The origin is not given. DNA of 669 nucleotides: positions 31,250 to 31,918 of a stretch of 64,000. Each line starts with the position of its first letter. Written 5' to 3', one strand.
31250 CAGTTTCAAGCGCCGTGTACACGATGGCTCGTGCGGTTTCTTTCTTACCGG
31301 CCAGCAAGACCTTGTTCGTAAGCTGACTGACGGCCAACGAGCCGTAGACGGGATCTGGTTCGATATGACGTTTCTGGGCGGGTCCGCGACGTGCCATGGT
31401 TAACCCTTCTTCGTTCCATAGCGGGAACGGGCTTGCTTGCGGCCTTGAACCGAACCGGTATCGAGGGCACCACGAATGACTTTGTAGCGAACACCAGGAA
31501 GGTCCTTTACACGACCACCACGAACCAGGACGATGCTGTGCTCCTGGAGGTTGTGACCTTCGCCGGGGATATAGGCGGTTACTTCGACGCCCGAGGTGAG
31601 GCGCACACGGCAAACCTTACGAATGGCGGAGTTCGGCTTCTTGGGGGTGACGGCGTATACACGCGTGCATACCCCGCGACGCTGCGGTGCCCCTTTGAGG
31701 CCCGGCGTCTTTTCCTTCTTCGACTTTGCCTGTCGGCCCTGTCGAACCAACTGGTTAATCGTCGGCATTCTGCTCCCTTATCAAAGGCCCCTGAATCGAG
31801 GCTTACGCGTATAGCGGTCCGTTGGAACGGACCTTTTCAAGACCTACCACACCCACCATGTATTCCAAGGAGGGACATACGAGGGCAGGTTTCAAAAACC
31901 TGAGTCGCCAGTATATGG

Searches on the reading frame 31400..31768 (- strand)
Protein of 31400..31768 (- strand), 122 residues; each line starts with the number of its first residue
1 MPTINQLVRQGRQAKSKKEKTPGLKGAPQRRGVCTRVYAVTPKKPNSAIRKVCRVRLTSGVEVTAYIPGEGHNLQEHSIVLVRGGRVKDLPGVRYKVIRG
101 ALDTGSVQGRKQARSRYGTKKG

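Call 16: find_encoding_contigs(protein=window:31400-31768:-, flank=2500, max_places=10)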
Protein window:31400-31768:- (122 aa): 20 contigs read that carry it; 9 places shown.
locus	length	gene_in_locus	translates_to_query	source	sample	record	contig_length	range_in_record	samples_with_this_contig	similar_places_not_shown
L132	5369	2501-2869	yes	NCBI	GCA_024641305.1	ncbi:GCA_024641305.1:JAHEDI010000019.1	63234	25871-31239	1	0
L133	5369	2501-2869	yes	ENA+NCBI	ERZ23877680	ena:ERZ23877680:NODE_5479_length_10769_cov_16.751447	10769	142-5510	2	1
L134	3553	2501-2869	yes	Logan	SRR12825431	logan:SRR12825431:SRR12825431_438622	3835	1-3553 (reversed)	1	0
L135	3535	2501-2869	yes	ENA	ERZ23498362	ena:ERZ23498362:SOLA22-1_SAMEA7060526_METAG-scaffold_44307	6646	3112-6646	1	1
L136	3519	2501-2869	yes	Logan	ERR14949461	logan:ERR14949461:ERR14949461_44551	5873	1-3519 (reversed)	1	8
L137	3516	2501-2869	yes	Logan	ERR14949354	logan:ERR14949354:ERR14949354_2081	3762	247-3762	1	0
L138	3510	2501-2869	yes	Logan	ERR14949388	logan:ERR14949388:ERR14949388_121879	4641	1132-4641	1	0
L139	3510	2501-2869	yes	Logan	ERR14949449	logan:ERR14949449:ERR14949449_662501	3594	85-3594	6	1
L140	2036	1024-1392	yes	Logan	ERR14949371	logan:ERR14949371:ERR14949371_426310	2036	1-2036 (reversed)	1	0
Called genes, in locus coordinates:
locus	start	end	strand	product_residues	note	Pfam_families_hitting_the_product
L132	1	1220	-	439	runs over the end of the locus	PF06689:zf-C4_ClpX, PF01979:Amidohydro_1, PF07969:Amidohydro_3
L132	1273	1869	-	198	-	PF19700:DUF6198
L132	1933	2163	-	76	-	-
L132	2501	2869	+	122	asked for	PF00164:Ribosom_S12_S23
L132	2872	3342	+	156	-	PF00177:Ribosomal_S7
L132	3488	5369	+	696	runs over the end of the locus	PF00009:GTP_EFTU, PF03144:GTP_EFTU_D2, PF22042:EF-G_D2, PF14492:EFG_III, PF16658:RF3_C (weak), PF03764:EFG_IV, PF00679:EFG_C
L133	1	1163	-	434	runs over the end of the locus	?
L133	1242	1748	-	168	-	PF19700:DUF6198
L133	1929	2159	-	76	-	-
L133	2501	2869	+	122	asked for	PF00164:Ribosom_S12_S23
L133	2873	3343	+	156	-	PF00177:Ribosomal_S7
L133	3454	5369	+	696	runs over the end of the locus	PF00009:GTP_EFTU, PF03144:GTP_EFTU_D2, PF22042:EF-G_D2, PF14492:EFG_III, PF16658:RF3_C (weak), PF03764:EFG_IV, PF00679:EFG_C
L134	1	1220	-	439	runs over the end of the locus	PF06689:zf-C4_ClpX, PF01979:Amidohydro_1, PF07969:Amidohydro_3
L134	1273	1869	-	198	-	PF19700:DUF6198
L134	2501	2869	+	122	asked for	PF00164:Ribosom_S12_S23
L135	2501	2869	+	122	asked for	PF00164:Ribosom_S12_S23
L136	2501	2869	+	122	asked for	PF00164:Ribosom_S12_S23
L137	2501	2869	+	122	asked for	PF00164:Ribosom_S12_S23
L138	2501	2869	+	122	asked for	PF00164:Ribosom_S12_S23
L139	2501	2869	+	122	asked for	PF00164:Ribosom_S12_S23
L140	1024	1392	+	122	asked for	PF00164:Ribosom_S12_S23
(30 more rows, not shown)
